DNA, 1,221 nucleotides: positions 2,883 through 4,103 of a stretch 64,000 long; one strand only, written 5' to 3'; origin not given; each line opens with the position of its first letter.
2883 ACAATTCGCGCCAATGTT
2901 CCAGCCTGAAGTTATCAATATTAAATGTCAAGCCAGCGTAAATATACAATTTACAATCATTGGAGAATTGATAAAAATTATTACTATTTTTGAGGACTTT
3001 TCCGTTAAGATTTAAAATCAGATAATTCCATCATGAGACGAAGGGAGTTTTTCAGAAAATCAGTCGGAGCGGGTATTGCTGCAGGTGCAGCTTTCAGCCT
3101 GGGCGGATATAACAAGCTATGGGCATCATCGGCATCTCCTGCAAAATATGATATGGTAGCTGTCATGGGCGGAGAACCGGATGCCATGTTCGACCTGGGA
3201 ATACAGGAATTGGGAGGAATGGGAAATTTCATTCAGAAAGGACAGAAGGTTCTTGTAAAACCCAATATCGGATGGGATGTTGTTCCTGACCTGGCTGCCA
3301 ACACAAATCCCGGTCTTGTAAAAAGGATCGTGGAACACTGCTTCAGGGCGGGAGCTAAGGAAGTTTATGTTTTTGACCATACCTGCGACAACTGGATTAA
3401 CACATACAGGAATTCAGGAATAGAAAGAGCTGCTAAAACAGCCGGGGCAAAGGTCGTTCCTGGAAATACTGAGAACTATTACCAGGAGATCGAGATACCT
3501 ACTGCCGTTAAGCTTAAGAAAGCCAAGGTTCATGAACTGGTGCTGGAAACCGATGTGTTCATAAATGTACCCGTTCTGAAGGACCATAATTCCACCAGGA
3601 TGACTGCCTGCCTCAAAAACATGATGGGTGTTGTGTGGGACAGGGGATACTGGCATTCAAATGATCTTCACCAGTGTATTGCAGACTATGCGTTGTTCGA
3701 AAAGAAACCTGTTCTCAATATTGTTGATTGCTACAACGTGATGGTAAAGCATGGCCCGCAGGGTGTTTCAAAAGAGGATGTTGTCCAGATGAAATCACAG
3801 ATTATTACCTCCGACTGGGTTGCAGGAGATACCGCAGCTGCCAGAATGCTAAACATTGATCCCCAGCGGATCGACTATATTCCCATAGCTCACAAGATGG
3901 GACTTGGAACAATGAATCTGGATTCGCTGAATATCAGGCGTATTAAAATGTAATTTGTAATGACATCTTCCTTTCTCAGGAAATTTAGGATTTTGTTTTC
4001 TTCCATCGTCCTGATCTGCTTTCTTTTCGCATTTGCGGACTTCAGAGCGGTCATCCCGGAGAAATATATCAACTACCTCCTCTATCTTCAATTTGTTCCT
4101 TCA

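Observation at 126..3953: Orphan larC-larE-larB operon faces a Tat-exported DUF362 protein with LarA-like His/His/Lys/His spacing: candidate new nickel-pincer enzyme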

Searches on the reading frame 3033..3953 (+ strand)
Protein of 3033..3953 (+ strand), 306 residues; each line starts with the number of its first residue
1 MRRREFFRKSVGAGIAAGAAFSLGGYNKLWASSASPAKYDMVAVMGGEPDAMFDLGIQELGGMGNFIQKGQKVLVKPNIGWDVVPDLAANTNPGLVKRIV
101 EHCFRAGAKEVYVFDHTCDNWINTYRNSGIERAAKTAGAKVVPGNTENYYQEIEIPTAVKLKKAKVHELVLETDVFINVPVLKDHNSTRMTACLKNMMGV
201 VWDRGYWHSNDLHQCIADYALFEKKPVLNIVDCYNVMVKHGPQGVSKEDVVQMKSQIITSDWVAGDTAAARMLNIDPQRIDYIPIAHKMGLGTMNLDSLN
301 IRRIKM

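Call 3: search_protein_families(library=pfam, proteins=[window:3033-3953:+], max_evalue=0.01)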
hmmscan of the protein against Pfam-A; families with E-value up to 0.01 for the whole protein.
window:3033-3953:+ (306 aa): 1 family
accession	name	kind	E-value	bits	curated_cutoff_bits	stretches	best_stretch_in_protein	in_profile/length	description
PF04015.17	DUF362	-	2.5e-46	158.7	24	1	73-271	1-200/200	Domain of unknown function (DUF362)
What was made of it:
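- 3033..3953 (+): DUF362 protein, 306 aa. It is a homologue of the NPN-binding N-terminal domain of LarA and the candidate catalytic subunit. PF04015 at E=2.5e-46 (call 3).
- Checked: 3033-3953(+) matches PF04015 at E=2.5e-46 (call 3).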

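Call 4: search_protein_families(library=ncbifam, proteins=[window:3033-3953:+], max_evalue=0.01)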
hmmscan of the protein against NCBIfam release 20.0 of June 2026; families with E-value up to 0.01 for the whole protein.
window:3033-3953:+ (306 aa): 1 family
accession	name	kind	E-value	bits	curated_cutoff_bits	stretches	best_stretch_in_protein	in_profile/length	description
NF052623.1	Npun_F2552_fam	equivalog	5e-16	59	500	1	57-301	24-266/314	Npun_F2552 family protein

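Call 13: find_homologous_proteins(query=window:3033-3950:+, max_evalue=0.00001)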
Query window:3033-3950:+ (306 aa): 7211 proteins with E <= 0.00001 among 8000 candidates; the best 120 are listed.
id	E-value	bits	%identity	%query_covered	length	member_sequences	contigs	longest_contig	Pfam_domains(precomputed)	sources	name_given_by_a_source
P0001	2.8e-207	705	100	100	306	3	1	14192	PF04015.18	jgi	-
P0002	9.6e-198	673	93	100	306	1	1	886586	PF04015.18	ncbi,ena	-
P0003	5.8e-196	668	92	100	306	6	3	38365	PF04015.18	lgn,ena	-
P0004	1.3e-195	666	91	100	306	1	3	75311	PF04015.18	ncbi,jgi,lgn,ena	-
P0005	1.8e-195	666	91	100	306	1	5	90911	PF04015.18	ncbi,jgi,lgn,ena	-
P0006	4.0e-195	665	91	100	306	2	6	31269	PF04015.18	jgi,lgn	jgi:uncharacterized protein (DUF362 family)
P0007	5.6e-195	664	92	100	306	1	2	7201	PF04015.18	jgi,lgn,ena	-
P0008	2.1e-194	662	92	100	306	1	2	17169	PF04015.18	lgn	-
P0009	3.0e-193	659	91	100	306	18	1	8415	PF04015.18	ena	-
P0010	5.7e-192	654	91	100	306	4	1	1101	PF04015.18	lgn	-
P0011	1.3e-191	653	90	100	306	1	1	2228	PF04015.18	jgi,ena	jgi:uncharacterized protein (DUF362 family)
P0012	1.9e-191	653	90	100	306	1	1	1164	PF04015.18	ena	-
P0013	1.6e-186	637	90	100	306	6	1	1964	PF04015.18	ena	-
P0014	1.0e-185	634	86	100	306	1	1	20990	PF04015.18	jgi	-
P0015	2.7e-185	633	87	100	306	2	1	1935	PF04015.18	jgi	-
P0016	2.9e-185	632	89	100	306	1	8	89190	PF04015.18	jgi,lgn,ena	-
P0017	3.9e-185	632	88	100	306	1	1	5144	PF04015.18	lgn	-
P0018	5.1e-185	632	87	100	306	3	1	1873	PF04015.18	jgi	jgi:uncharacterized protein (DUF362 family)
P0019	5.4e-185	632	89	100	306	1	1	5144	PF04015.18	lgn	-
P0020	7.4e-185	631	88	100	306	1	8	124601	PF04015.18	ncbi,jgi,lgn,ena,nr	ncbi:MAG TPA: DUF362 domain-containing protein [Bacteroidales bacterium]|nr:DUF362 domain-containing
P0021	7.7e-185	631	88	100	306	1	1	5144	PF04015.18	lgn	-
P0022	9.7e-185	631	86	100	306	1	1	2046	PF04015.18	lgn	-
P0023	1.1e-184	630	86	100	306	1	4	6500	PF04015.18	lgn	-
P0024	1.3e-184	630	87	100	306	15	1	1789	PF04015.18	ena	-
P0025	1.3e-184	630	87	100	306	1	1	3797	PF04015.18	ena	-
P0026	1.5e-184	630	88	100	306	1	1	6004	PF04015.18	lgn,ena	-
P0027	1.5e-184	630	88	100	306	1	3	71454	PF04015.18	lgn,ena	-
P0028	2.0e-184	630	88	100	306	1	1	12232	PF04015.18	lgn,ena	-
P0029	2.7e-184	629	88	100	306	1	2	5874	PF04015.18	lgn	-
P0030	3.7e-184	629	88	100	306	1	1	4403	PF04015.18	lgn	-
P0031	3.9e-184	629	88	100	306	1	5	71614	PF04015.18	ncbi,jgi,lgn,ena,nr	ncbi:MAG: DUF362 domain-containing protein [Bacteroidales bacterium]|nr:DUF362 domain-containing pro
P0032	5.3e-184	628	88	100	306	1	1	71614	PF04015.18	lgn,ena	-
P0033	7.3e-184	628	88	100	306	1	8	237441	PF04015.18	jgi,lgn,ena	jgi:uncharacterized protein (DUF362 family)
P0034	7.3e-184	628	88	100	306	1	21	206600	PF04015.18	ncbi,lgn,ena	-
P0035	9.9e-184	627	85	100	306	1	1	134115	PF04015.18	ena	-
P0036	9.9e-184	627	88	100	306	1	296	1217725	PF04015.18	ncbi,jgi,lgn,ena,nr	ncbi:MAG TPA: DUF362 domain-containing protein [Bacteroidales bacterium]|jgi:uncharacterized protein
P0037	1.0e-183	627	88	100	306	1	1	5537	PF04015.18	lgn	-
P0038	1.0e-183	627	85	100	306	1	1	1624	PF04015.18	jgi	jgi:uncharacterized protein (DUF362 family)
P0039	1.0e-183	627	88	100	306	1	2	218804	PF04015.18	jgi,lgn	jgi:uncharacterized protein (DUF362 family)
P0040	1.1e-183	627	85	100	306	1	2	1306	PF04015.18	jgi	jgi:uncharacterized protein (DUF362 family)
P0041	2.5e-183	626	85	100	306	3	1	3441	PF04015.18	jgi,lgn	-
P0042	2.6e-183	626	87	100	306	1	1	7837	PF04015.18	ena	-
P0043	2.8e-183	626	85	100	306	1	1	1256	PF04015.18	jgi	jgi:uncharacterized protein (DUF362 family)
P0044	3.0e-183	626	86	100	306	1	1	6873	PF04015.18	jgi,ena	-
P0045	3.0e-183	626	86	100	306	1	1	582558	PF04015.18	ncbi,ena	-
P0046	6.8e-183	625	87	100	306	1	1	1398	PF04015.18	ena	-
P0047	7.0e-183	625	85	100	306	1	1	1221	PF04015.18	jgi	jgi:uncharacterized protein (DUF362 family)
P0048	7.2e-183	625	85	100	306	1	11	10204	PF04015.18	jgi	jgi:uncharacterized protein (DUF362 family)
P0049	8.1e-183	624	85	100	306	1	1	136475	PF04015.18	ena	-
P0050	9.0e-183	624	85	100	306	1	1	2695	PF04015.18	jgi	jgi:uncharacterized protein (DUF362 family)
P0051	1.4e-182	624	85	100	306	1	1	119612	PF04015.18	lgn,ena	-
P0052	1.5e-182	624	84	100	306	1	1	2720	PF04015.18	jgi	jgi:uncharacterized protein (DUF362 family)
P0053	1.6e-182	623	85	100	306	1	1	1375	PF04015.18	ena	-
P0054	1.7e-182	623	86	100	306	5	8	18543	PF04015.18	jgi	-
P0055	1.8e-182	623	87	100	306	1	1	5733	PF04015.18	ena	-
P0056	2.4e-182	623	85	100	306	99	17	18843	PF04015.18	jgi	jgi:uncharacterized protein (DUF362 family)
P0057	3.2e-182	622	84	100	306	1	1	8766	PF04015.18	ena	-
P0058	3.7e-182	622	84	100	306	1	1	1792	PF04015.18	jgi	-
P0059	4.5e-182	622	85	100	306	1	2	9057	PF04015.18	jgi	jgi:uncharacterized protein (DUF362 family)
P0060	5.1e-182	622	84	100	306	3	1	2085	PF04015.18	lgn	-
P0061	5.7e-182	622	84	100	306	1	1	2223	PF04015.18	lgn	-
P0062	7.0e-182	621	85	100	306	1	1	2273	PF04015.18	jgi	jgi:uncharacterized protein (DUF362 family)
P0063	7.7e-182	621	84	100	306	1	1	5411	PF04015.18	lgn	-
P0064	8.5e-182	621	85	100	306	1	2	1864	PF04015.18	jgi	-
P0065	1.0e-181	621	84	100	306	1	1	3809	PF04015.18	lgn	-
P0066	1.2e-181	621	85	100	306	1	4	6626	PF04015.18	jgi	-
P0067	1.4e-181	620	85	100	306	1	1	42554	PF04015.18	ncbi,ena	-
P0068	1.5e-181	620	86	100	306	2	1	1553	PF04015.18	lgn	-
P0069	1.6e-181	620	84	100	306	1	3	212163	PF04015.18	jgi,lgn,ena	jgi:uncharacterized protein (DUF362 family)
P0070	1.6e-181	620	84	100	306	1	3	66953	PF04015.18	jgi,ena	jgi:uncharacterized protein (DUF362 family)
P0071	1.7e-181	620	84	100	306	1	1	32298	PF04015.18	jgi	jgi:uncharacterized protein (DUF362 family)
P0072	2.1e-181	620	84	100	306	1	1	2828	PF04015.18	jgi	jgi:uncharacterized protein (DUF362 family)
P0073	2.2e-181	620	85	100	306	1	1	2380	PF04015.18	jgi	-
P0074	2.5e-181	619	85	100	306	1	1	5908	PF04015.18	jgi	-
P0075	2.8e-181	619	85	100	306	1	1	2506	PF04015.18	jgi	-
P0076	2.8e-181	619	84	100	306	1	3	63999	PF04015.18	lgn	-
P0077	3.2e-181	619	84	100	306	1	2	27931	PF04015.18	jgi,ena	-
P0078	3.5e-181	619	85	100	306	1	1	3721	PF04015.18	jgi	jgi:uncharacterized protein (DUF362 family)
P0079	4.1e-181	619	84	100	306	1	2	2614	PF04015.18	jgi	-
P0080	4.1e-181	619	84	100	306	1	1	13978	PF04015.18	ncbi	-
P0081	4.5e-181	619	84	100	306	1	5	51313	PF04015.18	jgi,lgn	-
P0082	5.5e-181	618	84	100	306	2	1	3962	PF04015.18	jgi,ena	-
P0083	5.9e-181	618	85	100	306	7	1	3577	PF04015.18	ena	-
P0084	6.1e-181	618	85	100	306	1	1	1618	PF04015.18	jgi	-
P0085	8.5e-181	618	84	100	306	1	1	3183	PF04015.18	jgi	jgi:uncharacterized protein (DUF362 family)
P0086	9.8e-181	618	84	100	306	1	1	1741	PF04015.18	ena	-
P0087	1.2e-180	617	84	100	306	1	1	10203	PF04015.18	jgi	-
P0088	3.3e-180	616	84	100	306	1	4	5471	PF04015.18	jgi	jgi:uncharacterized protein (DUF362 family)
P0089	7.4e-180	615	83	100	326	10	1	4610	PF04015.18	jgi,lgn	-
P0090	8.8e-180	614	84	100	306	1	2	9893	PF04015.18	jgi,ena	-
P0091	1.1e-179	614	83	100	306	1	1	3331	PF04015.18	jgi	jgi:uncharacterized protein (DUF362 family)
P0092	1.2e-179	614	84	100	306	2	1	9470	PF04015.18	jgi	jgi:uncharacterized protein (DUF362 family)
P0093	1.2e-179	614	83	100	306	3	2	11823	PF04015.18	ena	-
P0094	1.5e-179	614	83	100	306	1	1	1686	PF04015.18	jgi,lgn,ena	-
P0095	1.5e-179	614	83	100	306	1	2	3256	PF04015.18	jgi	jgi:uncharacterized protein (DUF362 family)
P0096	1.6e-179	614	84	100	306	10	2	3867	PF04015.18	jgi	jgi:uncharacterized protein (DUF362 family)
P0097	2.1e-179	613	82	100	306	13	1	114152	PF04015.18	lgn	-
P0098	2.3e-179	613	84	100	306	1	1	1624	PF04015.18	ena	-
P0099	3.2e-179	613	84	100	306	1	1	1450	PF04015.18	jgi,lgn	-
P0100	3.3e-179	613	84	100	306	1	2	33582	PF04015.18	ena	-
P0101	4.2e-179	612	83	100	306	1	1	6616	PF04015.18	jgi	jgi:uncharacterized protein (DUF362 family)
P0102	6.1e-179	612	83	100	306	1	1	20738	PF04015.18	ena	-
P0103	7.2e-179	611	83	100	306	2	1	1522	PF04015.18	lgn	-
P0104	1.2e-178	611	83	100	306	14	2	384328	PF04015.18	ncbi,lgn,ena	-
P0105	1.9e-178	610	82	100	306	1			PF04015.18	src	-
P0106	2.8e-178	609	83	100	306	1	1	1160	PF04015.18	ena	-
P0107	3.5e-178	609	84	100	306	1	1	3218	PF04015.18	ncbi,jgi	-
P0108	3.5e-178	609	83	100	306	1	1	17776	PF04015.18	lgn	-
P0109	3.6e-178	609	83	100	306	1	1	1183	PF04015.18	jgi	jgi:uncharacterized protein (DUF362 family)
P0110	4.3e-178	609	83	100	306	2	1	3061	PF04015.18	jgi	jgi:uncharacterized protein (DUF362 family)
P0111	4.6e-178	609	83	100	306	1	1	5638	PF04015.18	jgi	jgi:uncharacterized protein (DUF362 family)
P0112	5.4e-178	609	83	100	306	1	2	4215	PF04015.18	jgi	jgi:uncharacterized protein (DUF362 family)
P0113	6.6e-178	608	83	100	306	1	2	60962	PF04015.18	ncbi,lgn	-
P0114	6.8e-178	608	83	100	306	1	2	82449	PF04015.18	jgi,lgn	-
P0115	7.1e-178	608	84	100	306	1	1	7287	PF04015.18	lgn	-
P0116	7.6e-178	608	82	100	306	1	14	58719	PF04015.18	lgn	-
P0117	8.6e-178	608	83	100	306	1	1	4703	PF04015.18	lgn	-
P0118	1.3e-177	607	83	100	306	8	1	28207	PF04015.18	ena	-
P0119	1.4e-177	607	83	100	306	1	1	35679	PF04015.18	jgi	jgi:uncharacterized protein (DUF362 family)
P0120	1.6e-177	607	83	100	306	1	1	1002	PF04015.18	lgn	-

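Call 14: search_solved_structures(query=window:3033-3950:+, max_evalue=10, show_alignments=3)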
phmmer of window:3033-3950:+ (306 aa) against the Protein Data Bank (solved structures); distinct sequences matched with E-value up to 10: 7.
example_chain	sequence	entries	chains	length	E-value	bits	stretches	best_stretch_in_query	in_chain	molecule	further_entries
9pvh_A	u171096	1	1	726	0.33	13.1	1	70-154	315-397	Cullin-4A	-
4a0k_A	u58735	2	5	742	0.34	13.1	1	70-154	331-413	CULLIN-4A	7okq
2hye_C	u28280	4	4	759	0.34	13.1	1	70-154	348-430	Cullin-4A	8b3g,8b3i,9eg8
9lwi_G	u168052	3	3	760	0.34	13.1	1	70-154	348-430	Cullin-4A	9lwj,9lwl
7opc_e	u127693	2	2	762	0.34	13.1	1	70-154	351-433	Cullin-4A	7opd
9uum_A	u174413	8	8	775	0.35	13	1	70-154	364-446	Cullin-4A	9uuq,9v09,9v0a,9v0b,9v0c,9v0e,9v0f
6mnu_A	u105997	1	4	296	0.86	11.8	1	92-134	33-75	UTP--glucose-1-phosphate uridylyltransferase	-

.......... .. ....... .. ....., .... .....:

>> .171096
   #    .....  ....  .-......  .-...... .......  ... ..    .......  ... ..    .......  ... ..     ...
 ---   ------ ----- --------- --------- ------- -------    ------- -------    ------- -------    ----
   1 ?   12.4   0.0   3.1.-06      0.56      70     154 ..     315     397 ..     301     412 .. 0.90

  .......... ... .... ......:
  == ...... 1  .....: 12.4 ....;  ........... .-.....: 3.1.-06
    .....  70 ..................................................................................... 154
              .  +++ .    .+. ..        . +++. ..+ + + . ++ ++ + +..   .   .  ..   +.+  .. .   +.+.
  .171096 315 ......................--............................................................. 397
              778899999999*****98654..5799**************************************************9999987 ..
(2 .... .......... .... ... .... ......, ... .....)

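Call 23: find_related_loci(query=window:3033-3950:+, collection=genome_contigs, flank=10000)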
Query window:3033-3950:+ (306 aa) in genome_contigs; peptide patterns used: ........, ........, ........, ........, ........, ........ (x = any residue, [..] = any of these).
598 stretches matched a pattern (row limit reached: there are more); 586 encode a relative of the query (tblastn E <= 1e-3); the best 80 are kept; 80 distinct loci.
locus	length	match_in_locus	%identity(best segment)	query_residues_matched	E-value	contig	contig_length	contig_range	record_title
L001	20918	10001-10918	92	1-306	0e+0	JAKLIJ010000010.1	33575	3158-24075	MAG: Bacteroidetes bacterium isolate RA.bin84 RA.bin84_10, whole genome shotgun sequence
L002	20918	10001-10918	93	1-306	0e+0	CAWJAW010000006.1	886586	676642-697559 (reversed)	MAG: uncultured Bacteroidales bacterium isolate MFD04716.bin.1.69 genome assembly, contig: contig_31172, whole genome sh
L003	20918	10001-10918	92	1-306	0e+0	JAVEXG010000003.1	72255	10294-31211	MAG: Bacteroidales bacterium isolate BF4_167 NODE_1018_length_72255_cov_9.639613_Biofilm4, whole genome shotgun sequence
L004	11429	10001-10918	92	1-306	0e+0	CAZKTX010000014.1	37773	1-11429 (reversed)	MAG TPA_asm: uncultured Rikenellaceae bacterium isolate SRP220891_co1_349 genome assembly, contig: NODE_2118_length_3777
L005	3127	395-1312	91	1-306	0e+0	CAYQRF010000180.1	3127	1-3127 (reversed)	MAG TPA_asm: uncultured Rikenellaceae bacterium isolate SRP294416_co3_661 genome assembly, contig: NODE_87469_length_312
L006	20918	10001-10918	91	1-306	0e+0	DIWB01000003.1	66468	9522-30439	MAG TPA_asm: Bacteroidales bacterium UBA6117 UBA6117_contig_8808, whole genome shotgun sequence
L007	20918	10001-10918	90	1-306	0e+0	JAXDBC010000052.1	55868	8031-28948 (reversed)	MAG: Bacteroidales bacterium isolate POMEDNA-B08 Raw1_k127_1632877, whole genome shotgun sequence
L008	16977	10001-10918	84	1-306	0e+0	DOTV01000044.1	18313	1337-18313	MAG TPA_asm: Bacteroidales bacterium isolate UBA10805 contig_13672, whole genome shotgun sequence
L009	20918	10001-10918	83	1-306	0e+0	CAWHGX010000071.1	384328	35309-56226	MAG: uncultured Bacteroidales bacterium isolate MFD00709.bin.2.55 genome assembly, contig: contig_9028, whole genome sho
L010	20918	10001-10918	88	1-306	0e+0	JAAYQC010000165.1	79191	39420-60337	MAG: Bacteroidales bacterium isolate AS22ysBPME_306 190801_AS22, whole genome shotgun sequence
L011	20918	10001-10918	85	1-306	6e-180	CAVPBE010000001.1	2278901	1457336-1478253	MAG: uncultured Bacteroidales bacterium isolate MFD00032.bin.1.235 genome assembly, contig: contig_13604, whole genome s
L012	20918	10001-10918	83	1-306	3e-179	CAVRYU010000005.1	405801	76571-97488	MAG: uncultured Bacteroidales bacterium isolate MFD05942.bin.3.425 genome assembly, contig: contig_27329, whole genome s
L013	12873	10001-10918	84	1-306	4e-179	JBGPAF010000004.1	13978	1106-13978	MAG: Bacteroidia bacterium isolate OBJ_0618_130150_135 k141_7573453_length_13978_cov_10.0186, whole genome shotgun seque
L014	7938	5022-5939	85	1-306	1e-179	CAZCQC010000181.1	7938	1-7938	MAG TPA_asm: uncultured Rikenellaceae bacterium isolate binchicken_co255_422 genome assembly, contig: k141_1270197, whol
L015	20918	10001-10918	81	1-306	6e-179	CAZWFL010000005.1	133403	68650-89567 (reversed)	MAG TPA_asm: uncultured Rikenellaceae bacterium isolate SRP241326_co4_176 genome assembly, contig: NODE_198_length_13340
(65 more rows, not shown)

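Call 25: search_protein_representatives(protein=window:3033-3950:+)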
Query: 306 residues. Proteins with E-value up to 0.001 (for the whole library): 4855; up to 1e-10: 1816; up to 1e-30: 344. The best 150 are listed.
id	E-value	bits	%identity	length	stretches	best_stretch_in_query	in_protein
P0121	1.1e-95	336.5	52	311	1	1-306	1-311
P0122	3.5e-90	318.5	52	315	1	18-306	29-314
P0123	1.3e-89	316.6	51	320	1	2-305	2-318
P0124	1.9e-89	316.1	52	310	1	35-306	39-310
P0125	2.4e-87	309.2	52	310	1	1-304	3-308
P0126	8.4e-86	304.1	75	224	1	41-212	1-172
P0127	2.3e-82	292.8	50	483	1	31-306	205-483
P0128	4.4e-81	288.6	51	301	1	33-305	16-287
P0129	1.6e-80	286.7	51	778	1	38-305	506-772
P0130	2.2e-76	273.2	46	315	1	2-305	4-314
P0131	7.2e-76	271.5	54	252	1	60-303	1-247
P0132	9.1e-76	271.2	48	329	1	35-305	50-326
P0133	4.3e-75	269.0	55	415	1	83-306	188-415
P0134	6.1e-75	268.5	47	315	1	1-304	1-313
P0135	7.8e-75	268.1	51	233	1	74-305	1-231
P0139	1.7e-70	253.9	44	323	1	3-305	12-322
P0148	5.0e-61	222.8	39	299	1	19-304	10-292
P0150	7.3e-60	218.9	42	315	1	2-304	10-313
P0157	5.3e-56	206.3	40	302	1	1-306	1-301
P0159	1.1e-54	202.0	39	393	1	1-301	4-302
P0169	5.3e-52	193.1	35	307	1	3-304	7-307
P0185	4.5e-49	183.5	37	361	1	38-304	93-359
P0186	7.0e-49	182.9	35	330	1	9-303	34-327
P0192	2.8e-48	180.9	41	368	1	31-304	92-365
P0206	7.6e-47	176.2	42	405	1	56-304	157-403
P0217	3.0e-45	170.9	34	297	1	20-289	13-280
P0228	3.1e-44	167.6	36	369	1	43-304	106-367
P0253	1.6e-42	162.0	33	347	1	25-304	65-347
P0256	2.6e-42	161.3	34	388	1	3-299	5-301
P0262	5.3e-42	160.3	36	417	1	8-304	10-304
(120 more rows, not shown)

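Call 29: search_solved_structures(query=A1, max_evalue=10, show_alignments=4)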
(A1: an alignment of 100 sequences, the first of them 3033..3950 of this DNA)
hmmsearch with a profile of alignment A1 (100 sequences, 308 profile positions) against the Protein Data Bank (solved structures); distinct sequences matched with E-value up to 10: 2.
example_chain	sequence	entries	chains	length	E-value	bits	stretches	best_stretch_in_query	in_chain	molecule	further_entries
1x1e_A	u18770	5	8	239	0.47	12.7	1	28-81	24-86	2-deoxy-D-gluconate 3-dehydrogenase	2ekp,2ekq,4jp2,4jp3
2kku_A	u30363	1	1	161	1.8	10.8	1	66-86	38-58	Uncharacterized protein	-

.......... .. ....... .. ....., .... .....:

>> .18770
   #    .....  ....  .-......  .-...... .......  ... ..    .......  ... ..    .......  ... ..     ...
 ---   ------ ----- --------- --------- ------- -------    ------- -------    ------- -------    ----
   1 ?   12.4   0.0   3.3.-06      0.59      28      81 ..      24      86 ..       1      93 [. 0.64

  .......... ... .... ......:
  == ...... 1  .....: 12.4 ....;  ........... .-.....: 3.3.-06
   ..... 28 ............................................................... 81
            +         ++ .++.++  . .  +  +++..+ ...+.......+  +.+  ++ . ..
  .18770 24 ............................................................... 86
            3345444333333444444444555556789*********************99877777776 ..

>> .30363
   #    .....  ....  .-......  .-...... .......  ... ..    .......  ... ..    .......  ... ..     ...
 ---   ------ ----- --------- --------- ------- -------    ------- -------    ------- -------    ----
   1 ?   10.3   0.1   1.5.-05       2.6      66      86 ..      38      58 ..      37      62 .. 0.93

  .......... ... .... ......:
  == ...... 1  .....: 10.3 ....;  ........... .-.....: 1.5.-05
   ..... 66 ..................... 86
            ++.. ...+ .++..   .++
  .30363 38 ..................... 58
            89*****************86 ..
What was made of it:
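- Tried and rejected: Direct sequence and profile searches of the PDB with the protein and with a 100-sequence DUF362 profile found no LarA (calls 14, 29).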

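Call 34: predict_structure(alignment_id=A1)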
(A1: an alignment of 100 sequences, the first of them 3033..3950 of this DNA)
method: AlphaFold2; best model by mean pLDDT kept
length: 306 residues; sequences in the alignment: 100
mean_pLDDT: 94.7   pTM: 0.87
mean pLDDT of the five models: 94.7, 94.3, 94.1, 94.0, 93.5
residues with pLDDT >= 90: 269; 70-90: 19; 50-70: 18; < 50: 0
segments of 3 or more residues with pLDDT < 50: none
pLDDT, mean of each block of 10 residues (from residue 1): 86 73 57 76 98 98 97 99 98 99 98 98 98 99 96 98 98 99 98 99 98 99 98 98 96 99 99 98 99 98 98
secondary structure, 60 per line:
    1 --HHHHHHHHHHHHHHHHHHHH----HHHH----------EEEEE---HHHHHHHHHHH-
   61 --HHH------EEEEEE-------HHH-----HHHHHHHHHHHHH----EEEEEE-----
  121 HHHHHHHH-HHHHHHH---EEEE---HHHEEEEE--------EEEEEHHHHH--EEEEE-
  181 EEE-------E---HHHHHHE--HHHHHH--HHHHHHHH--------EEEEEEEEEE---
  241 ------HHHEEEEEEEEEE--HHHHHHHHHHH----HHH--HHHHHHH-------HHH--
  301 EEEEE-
elements in order: H3-22 H27-30 E41-45 H49-59 E72-77 H93-105 E110-115 H121-128 H130-136 E140-143 E150-154 E163-167 H168-172 E175-179 E181-183 H195-200 H204-209 H212-219 E228-237 E250-259 H262-272 H282-288 E301-305
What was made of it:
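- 3033..3953 (+): The AF2 model has pLDDT 94.7 (call 34).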
